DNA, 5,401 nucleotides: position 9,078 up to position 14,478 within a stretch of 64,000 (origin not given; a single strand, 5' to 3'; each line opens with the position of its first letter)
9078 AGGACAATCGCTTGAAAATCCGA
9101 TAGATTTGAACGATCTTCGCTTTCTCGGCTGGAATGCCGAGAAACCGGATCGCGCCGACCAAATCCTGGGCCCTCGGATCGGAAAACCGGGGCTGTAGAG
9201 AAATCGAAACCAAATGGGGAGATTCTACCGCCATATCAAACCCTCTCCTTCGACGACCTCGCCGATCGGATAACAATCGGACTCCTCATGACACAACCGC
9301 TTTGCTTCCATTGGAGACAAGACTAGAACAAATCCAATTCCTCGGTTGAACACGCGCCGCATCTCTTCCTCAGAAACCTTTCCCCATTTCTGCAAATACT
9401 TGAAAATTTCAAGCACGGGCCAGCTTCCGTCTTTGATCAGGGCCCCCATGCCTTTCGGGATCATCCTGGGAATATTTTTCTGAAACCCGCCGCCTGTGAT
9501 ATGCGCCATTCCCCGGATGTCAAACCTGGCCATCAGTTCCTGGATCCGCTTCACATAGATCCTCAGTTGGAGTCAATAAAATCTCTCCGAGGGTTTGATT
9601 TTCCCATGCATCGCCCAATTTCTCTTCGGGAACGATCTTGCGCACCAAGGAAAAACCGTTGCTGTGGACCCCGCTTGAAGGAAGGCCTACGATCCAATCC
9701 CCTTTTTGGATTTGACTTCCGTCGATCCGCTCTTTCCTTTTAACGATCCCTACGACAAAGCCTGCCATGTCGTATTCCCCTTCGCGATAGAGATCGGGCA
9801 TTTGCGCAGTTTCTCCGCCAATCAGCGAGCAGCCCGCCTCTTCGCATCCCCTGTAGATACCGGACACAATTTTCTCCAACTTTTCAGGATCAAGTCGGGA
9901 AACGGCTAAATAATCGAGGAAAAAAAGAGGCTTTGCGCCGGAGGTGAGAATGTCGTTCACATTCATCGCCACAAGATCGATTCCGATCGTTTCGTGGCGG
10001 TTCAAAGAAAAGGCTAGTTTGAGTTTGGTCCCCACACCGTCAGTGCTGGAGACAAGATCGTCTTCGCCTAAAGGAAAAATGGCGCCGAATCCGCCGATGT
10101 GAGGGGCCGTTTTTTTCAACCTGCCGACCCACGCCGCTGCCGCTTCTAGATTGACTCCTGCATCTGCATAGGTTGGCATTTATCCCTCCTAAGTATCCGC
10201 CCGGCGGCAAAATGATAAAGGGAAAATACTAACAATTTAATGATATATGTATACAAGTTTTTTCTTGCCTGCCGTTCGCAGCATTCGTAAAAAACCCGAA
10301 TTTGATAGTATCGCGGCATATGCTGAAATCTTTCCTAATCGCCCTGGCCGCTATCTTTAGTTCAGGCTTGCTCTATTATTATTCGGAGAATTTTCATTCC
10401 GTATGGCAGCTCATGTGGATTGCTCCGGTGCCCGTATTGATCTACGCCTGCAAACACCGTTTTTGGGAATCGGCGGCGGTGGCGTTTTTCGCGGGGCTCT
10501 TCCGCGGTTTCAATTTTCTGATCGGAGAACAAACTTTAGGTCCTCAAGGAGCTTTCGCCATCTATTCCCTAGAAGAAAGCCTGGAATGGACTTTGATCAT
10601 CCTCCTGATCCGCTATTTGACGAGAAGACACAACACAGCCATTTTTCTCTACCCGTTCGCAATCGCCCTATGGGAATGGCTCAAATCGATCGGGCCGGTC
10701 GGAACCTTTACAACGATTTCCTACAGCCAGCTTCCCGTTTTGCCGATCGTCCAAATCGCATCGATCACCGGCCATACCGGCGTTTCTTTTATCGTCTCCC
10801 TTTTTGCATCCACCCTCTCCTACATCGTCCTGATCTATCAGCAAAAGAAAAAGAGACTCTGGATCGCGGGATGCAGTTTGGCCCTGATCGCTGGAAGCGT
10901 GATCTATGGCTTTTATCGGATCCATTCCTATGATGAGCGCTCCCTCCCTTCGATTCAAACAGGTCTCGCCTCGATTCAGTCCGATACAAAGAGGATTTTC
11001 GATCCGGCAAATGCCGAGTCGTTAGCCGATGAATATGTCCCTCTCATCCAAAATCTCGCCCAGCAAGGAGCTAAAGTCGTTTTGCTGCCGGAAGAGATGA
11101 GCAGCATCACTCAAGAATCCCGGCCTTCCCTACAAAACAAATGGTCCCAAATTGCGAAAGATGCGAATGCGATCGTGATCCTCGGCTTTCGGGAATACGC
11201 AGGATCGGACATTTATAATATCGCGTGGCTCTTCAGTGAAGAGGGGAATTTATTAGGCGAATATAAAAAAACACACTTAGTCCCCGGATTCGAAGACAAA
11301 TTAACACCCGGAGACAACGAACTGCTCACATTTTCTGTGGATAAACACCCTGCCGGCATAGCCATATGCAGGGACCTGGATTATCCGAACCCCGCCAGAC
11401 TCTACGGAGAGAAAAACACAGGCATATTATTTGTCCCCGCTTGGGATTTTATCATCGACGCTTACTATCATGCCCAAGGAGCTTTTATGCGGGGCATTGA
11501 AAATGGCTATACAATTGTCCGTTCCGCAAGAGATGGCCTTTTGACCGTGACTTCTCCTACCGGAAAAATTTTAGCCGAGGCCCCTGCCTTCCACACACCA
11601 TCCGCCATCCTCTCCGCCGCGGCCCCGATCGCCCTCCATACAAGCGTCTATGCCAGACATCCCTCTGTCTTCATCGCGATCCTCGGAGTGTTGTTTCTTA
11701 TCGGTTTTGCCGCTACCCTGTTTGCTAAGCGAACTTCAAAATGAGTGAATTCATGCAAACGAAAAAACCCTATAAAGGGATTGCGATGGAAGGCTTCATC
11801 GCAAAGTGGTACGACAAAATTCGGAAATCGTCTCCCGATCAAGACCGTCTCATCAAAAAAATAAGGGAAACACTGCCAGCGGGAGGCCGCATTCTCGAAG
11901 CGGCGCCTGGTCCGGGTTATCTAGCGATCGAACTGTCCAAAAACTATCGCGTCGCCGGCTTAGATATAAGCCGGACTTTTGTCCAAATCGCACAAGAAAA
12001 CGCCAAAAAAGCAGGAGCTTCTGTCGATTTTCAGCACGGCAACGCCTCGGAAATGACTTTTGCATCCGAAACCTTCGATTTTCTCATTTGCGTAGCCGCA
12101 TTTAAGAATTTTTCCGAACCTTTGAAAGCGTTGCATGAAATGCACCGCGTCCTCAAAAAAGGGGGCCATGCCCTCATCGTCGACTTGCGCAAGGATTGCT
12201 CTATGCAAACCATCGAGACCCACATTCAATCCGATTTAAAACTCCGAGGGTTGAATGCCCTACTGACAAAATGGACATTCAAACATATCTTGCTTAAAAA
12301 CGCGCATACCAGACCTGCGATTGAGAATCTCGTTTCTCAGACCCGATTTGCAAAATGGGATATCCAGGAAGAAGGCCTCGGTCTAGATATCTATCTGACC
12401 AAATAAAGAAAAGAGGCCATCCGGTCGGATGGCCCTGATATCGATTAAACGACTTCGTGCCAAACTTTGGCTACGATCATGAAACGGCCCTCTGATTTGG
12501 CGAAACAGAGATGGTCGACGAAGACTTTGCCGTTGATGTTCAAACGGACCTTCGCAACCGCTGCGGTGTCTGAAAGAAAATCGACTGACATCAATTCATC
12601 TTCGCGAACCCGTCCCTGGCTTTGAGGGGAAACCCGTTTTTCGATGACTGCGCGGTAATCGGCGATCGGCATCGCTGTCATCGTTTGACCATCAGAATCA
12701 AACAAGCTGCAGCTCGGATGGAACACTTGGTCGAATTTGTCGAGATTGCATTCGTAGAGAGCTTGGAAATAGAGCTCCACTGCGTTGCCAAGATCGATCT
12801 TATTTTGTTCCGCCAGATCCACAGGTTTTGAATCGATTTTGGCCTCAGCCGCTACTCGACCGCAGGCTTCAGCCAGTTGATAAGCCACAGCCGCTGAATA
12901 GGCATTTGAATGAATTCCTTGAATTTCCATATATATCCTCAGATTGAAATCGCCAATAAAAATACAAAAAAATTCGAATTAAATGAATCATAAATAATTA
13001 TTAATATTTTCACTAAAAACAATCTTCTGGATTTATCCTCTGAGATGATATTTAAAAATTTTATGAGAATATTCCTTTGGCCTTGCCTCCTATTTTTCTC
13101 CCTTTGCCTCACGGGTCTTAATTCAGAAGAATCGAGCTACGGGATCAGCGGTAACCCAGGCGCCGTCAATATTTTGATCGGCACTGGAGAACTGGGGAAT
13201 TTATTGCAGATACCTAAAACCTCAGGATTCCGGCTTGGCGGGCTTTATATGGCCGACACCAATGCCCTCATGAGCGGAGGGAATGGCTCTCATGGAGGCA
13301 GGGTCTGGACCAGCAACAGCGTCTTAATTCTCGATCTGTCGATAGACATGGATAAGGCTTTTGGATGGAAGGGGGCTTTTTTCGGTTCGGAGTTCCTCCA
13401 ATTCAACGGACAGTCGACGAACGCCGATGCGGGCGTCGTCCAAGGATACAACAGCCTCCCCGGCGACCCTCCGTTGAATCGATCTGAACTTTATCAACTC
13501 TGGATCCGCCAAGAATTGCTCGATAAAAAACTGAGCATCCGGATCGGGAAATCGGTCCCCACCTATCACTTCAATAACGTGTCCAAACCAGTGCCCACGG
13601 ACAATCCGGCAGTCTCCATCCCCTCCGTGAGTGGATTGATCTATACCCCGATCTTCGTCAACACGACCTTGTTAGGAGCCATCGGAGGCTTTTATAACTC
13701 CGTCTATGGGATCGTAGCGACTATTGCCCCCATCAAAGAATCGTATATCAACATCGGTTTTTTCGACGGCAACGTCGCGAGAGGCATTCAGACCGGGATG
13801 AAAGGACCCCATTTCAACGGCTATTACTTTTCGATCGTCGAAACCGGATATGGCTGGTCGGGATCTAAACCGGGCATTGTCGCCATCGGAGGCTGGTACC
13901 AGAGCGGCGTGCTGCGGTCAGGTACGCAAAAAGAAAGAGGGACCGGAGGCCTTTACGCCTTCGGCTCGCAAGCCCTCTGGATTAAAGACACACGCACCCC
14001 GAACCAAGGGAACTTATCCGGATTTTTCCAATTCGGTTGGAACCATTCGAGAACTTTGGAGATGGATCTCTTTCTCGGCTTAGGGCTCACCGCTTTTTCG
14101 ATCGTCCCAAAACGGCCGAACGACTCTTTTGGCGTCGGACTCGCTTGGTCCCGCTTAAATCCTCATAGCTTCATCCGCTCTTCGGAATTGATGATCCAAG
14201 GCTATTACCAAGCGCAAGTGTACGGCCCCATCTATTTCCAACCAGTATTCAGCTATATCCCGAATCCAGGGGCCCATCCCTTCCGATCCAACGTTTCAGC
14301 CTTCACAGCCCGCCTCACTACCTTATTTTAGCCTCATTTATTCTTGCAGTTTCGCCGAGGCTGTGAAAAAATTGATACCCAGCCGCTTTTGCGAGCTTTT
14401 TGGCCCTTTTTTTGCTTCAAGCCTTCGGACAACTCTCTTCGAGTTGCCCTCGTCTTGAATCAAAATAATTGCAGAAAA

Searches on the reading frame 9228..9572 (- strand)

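Call 16: search_protein_families(library=pfam, proteins=[window:9228-9572:-], max_evalue=0.001)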
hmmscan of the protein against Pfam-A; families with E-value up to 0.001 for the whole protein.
window:9228-9572:- (115 aa): 1 family
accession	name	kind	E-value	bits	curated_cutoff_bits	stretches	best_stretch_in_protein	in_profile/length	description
PF02769.27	AIRS_C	-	2.8e-18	67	23.1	1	3-111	46-150/156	AIR synthase related protein, C-terminal domain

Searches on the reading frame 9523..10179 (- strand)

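Call 18: search_protein_families(library=pfam, proteins=[window:9523-10179:-], max_evalue=0.001)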
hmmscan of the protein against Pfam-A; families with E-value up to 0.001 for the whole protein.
window:9523-10179:- (219 aa): 2 families
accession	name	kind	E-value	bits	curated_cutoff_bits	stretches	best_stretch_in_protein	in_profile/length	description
PF00586.29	AIRS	-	2.2e-28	99.4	24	1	34-146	6-112/112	AIR synthase related protein, N-terminal domain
PF02769.27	AIRS_C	-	8.2e-06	26.5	23.1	1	158-205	1-46/156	AIR synthase related protein, C-terminal domain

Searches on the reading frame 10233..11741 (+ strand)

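Call 18: search_protein_families(library=pfam, proteins=[window:10233-11741:+], max_evalue=0.001)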
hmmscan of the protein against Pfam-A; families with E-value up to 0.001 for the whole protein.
window:10233-11741:+ (503 aa): 2 families
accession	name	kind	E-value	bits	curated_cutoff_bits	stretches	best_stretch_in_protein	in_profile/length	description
PF00795.27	CN_hydrolase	-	4.5e-18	65.9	23.2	1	246-453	3-237/256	Carbon-nitrogen hydrolase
PF20154.4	LNT_N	-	9.4e-13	49.1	27.1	1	44-192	1-157/159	Apolipoprotein N-acyltransferase N-terminal domain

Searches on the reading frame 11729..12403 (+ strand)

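Call 18: search_protein_families(library=pfam, proteins=[window:11729-12403:+], max_evalue=0.001)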
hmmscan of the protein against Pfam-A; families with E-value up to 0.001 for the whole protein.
window:11729-12403:+ (225 aa): 9 families
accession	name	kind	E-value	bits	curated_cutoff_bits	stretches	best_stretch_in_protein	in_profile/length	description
PF08241.18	Methyltransf_11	-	1e-21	77.8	21.2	1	56-150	1-95/95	Methyltransferase domain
PF13649.12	Methyltransf_25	-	5.2e-21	75.6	27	1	55-146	1-97/97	Methyltransferase domain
PF13847.12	Methyltransf_31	-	1.3e-18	67.6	27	1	52-171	4-127/145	Methyltransferase domain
PF01209.24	Ubie_methyltran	-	2e-15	57.3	20.1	1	51-155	47-156/233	ubiE/COQ5 methyltransferase family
PF13489.12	Methyltransf_23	-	3.2e-14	53.4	27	1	40-182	11-132/164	Methyltransferase domain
PF08242.18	Methyltransf_12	-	2.6e-10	41.4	30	1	56-147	1-97/98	Methyltransferase domain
PF05175.20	MTS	-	8.1e-06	26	23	1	42-166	24-154/170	Methyltransferase small domain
PF01170.24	UPF0020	-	0.00015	21.9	22.3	1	71-121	75-127/197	RMKL-like, methyltransferase domain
PF07021.18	MetW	-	0.00021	21.4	21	1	43-144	5-104/193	Methionine biosynthesis protein MetW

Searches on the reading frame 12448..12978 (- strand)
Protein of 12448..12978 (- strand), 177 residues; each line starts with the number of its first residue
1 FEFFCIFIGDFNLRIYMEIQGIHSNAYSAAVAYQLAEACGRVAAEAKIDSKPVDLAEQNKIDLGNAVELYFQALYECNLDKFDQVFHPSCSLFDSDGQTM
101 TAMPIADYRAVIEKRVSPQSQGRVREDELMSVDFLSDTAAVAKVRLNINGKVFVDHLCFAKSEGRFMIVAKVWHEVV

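Call 18: search_protein_families(library=pfam, proteins=[window:12448-12978:-], max_evalue=0.001)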
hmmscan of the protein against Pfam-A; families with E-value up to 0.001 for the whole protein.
window:12448-12978:- (177 aa): 1 family
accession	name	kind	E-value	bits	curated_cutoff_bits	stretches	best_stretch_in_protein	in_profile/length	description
PF12893.14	Lumazine_bd_2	-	2.3e-23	83.6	22.1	1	65-174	8-116/116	Putative lumazine-binding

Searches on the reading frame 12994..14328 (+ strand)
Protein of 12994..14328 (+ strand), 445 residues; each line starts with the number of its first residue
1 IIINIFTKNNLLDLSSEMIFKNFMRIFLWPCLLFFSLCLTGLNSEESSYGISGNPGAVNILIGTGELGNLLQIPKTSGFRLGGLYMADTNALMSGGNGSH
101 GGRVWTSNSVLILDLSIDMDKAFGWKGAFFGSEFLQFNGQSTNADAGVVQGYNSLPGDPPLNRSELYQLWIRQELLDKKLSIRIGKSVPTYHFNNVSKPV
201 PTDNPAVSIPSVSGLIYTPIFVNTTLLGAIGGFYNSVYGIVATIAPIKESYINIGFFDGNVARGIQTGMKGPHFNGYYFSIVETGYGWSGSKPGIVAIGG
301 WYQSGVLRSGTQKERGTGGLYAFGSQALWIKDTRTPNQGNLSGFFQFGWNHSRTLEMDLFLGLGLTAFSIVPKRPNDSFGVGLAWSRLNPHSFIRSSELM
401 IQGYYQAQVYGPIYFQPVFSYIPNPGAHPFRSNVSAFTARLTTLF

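Call 16: search_protein_families(library=pfam, proteins=[window:12994-14328:+], max_evalue=0.001)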
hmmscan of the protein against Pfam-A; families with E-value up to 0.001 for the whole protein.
window:12994-14328:+ (445 aa): 1 family
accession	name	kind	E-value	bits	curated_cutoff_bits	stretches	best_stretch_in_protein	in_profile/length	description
PF04966.18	OprB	-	7.8e-29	101.6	22.9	1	113-444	12-371/372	Carbohydrate-selective porin, OprB family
